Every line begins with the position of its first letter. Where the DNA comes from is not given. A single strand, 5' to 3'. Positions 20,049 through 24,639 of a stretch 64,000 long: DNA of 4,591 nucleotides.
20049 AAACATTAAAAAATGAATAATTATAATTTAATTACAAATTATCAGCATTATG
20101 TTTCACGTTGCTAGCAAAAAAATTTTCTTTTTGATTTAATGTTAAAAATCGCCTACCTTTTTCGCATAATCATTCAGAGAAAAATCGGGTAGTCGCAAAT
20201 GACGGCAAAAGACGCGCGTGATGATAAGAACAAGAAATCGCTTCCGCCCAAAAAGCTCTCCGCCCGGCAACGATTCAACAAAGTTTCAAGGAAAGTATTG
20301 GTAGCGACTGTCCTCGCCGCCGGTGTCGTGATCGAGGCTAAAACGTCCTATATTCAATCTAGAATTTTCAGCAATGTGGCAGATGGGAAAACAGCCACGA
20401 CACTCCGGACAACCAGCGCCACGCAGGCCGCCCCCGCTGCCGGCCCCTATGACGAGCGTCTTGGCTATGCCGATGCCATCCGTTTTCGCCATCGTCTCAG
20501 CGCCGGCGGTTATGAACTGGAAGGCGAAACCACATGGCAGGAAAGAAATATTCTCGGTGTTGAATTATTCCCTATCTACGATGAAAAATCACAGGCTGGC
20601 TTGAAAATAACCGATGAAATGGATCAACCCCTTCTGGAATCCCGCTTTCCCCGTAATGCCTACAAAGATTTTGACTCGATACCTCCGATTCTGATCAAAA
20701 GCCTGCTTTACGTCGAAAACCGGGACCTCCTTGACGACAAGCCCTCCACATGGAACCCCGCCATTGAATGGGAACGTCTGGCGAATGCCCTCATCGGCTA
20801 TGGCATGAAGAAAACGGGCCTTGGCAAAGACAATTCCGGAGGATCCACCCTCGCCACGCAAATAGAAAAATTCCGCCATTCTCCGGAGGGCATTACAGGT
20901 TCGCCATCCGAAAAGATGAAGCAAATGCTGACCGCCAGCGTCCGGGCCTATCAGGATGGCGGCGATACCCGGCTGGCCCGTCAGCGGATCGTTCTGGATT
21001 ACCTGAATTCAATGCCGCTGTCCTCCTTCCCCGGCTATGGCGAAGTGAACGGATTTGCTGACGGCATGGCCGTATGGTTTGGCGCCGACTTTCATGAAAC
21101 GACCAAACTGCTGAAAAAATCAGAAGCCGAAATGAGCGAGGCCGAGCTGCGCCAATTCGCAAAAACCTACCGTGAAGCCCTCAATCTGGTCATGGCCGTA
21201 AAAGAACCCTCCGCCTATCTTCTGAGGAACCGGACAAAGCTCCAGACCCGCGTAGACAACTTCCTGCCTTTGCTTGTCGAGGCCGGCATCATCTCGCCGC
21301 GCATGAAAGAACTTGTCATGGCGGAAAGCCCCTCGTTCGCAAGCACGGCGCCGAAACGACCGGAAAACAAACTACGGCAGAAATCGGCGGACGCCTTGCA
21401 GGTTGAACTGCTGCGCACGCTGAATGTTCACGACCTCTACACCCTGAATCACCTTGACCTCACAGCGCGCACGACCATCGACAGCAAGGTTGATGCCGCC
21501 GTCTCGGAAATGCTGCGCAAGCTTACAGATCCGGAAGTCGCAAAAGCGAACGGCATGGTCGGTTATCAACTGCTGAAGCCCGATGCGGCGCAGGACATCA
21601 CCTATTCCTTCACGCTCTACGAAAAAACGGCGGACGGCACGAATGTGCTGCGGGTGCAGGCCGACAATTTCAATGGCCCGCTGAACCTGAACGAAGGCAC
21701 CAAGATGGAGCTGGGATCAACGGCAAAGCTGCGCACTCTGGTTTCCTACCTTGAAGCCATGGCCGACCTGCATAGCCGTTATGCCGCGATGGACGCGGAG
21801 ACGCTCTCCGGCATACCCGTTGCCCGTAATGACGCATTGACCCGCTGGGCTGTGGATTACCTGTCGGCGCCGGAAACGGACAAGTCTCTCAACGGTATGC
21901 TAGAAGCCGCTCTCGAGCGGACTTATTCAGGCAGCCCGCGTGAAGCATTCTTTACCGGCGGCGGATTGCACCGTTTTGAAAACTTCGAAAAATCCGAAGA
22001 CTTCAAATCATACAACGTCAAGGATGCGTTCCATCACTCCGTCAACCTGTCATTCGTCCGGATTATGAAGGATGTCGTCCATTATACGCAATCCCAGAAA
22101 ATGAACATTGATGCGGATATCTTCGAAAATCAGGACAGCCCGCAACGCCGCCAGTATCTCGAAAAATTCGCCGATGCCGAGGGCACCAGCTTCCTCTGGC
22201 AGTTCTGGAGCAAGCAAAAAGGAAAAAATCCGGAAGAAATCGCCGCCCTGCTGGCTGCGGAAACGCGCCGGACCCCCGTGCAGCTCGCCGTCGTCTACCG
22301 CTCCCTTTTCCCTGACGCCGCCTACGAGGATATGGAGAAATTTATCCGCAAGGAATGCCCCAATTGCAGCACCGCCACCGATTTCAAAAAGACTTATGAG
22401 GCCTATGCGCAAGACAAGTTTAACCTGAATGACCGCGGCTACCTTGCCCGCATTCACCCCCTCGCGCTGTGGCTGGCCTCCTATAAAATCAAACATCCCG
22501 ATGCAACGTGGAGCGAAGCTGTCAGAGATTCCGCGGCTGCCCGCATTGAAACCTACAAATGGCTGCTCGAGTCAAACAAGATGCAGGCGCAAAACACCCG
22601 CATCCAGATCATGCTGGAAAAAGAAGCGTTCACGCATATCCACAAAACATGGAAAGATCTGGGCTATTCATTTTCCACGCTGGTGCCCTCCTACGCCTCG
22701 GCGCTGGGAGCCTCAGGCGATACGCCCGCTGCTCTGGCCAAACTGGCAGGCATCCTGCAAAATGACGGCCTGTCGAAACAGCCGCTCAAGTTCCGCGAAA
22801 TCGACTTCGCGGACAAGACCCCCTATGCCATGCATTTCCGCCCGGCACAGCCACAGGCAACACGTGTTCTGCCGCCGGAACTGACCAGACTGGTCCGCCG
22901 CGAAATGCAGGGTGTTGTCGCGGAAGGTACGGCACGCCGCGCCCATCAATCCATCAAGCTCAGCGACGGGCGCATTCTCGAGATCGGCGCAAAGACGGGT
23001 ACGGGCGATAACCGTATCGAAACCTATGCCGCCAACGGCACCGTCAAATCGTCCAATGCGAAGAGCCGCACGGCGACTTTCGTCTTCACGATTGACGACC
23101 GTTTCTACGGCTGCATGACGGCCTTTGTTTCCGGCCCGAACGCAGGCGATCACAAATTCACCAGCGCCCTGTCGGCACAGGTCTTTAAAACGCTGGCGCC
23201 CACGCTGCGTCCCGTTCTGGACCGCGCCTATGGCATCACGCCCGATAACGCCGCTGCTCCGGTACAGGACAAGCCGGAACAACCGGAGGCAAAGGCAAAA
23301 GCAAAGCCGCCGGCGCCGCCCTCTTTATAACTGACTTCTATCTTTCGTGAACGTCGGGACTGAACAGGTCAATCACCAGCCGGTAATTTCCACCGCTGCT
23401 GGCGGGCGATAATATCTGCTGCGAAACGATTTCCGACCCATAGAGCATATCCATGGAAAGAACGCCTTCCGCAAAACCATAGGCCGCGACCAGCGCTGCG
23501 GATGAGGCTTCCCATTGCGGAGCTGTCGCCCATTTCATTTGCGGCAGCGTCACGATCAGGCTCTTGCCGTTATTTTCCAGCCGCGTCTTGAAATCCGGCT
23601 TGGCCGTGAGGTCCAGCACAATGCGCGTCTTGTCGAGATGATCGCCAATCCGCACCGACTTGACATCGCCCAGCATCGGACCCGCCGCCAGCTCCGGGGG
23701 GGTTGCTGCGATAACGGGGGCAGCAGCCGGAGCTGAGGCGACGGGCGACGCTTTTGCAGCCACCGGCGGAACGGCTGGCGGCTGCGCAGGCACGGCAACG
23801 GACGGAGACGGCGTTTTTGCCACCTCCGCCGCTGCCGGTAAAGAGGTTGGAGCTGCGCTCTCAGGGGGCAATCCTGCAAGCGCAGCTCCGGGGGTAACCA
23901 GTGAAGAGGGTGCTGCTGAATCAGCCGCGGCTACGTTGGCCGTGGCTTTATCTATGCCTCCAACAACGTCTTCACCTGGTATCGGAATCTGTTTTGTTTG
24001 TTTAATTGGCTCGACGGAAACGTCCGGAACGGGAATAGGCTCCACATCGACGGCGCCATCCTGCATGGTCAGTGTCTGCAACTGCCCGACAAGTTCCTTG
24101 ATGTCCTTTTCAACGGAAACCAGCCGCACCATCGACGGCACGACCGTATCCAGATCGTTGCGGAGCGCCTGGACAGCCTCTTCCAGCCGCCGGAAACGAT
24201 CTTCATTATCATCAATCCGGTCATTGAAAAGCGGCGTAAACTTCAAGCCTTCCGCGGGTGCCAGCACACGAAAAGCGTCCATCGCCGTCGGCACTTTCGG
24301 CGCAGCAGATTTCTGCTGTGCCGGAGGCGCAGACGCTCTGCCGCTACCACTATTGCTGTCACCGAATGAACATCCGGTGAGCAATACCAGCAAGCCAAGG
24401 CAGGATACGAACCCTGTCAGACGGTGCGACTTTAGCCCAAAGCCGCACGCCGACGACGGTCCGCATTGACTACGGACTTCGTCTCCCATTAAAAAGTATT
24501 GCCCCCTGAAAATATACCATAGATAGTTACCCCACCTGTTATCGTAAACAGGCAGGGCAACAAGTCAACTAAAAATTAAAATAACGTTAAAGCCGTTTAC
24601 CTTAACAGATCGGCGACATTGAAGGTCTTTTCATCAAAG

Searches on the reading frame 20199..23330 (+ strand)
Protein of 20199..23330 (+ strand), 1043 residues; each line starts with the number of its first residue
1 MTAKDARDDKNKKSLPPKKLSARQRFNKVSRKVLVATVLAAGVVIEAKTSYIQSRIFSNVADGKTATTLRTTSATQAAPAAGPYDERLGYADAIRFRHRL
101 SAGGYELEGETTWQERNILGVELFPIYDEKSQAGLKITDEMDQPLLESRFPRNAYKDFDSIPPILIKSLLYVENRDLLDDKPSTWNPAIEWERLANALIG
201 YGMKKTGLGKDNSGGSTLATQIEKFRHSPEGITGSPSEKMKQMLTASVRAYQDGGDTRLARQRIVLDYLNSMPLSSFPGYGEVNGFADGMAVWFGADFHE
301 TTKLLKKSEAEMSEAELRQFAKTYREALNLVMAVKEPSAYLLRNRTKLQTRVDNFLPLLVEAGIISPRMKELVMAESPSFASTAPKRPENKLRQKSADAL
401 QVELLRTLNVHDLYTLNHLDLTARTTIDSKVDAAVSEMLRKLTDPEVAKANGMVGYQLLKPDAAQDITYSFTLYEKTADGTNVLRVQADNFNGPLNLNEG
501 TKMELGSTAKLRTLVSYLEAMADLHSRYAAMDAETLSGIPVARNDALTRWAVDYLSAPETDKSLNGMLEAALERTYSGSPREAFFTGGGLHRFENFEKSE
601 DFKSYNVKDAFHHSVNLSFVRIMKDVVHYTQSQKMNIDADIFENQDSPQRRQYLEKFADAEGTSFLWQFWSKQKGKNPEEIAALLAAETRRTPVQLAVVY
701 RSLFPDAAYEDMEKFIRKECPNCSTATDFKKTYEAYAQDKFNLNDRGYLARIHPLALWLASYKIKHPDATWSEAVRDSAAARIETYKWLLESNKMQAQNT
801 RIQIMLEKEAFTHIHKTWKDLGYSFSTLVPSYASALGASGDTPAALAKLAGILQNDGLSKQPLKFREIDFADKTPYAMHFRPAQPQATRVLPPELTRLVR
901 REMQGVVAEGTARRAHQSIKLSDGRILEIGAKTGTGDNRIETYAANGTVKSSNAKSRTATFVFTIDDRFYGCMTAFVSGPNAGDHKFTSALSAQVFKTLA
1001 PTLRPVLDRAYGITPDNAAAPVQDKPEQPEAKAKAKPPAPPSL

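Call 8: search_protein_families(library=pfam, proteins=[window:20199-23330:+], max_evalue=0.01)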
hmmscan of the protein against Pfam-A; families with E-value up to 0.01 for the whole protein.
window:20199-23330:+ (1043 aa): 1 family
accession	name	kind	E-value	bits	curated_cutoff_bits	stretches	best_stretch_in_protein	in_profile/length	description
PF00912.28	Transgly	-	3.2e-14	53.2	27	1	153-353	14-171/178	Transglycosylase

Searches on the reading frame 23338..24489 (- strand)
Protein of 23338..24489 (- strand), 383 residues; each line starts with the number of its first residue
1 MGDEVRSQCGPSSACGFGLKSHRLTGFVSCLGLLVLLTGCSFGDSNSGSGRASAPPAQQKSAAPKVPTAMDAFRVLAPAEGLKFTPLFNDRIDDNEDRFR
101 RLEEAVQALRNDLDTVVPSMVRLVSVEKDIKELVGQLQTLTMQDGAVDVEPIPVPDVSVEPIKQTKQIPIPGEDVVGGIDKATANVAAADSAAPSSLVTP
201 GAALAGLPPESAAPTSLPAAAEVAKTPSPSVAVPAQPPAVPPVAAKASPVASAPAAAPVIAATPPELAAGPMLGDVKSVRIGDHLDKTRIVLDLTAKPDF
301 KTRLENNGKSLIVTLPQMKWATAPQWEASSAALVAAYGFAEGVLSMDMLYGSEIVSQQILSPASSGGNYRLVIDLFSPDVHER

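Call 8: search_protein_families(library=pfam, proteins=[window:23338-24489:-], max_evalue=0.01)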
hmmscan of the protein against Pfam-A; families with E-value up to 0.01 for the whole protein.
window:23338-24489:- (383 aa): 1 family
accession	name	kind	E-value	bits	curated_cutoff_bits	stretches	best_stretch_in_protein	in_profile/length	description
PF11741.13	AMIN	-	0.0029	18.1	20.5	0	275-314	59-100/101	AMIN domain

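Call 72: search_protein_families(library=pfam, proteins=[window:23338-24489:-], max_evalue=0.1)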
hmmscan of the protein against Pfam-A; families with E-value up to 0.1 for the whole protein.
window:23338-24489:- (383 aa): 3 families
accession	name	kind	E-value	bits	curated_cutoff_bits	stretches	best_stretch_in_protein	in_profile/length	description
PF11741.13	AMIN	-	0.0029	18.1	20.5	1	275-314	59-100/101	AMIN domain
PF02783.20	MCR_beta_N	-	0.078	13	22.2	0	287-336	83-132/182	Methyl-coenzyme M reductase beta subunit, N-terminal domain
PF23991.1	DUF7310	-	0.079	13.9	40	0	89-116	36-63/83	Coiled-coil region of unknown function (DUF7310)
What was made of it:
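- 23338..24489 (-): AMIN-like lipoprotein, 383 aa, lipobox LLTGC. Conserved clade-specific accessory gene directly downstream of the chaperone. The AMIN Pfam hit is above the cutoff in 2 homologues and below it here, at 18.1 bits against 20.5 (calls 8, 72).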
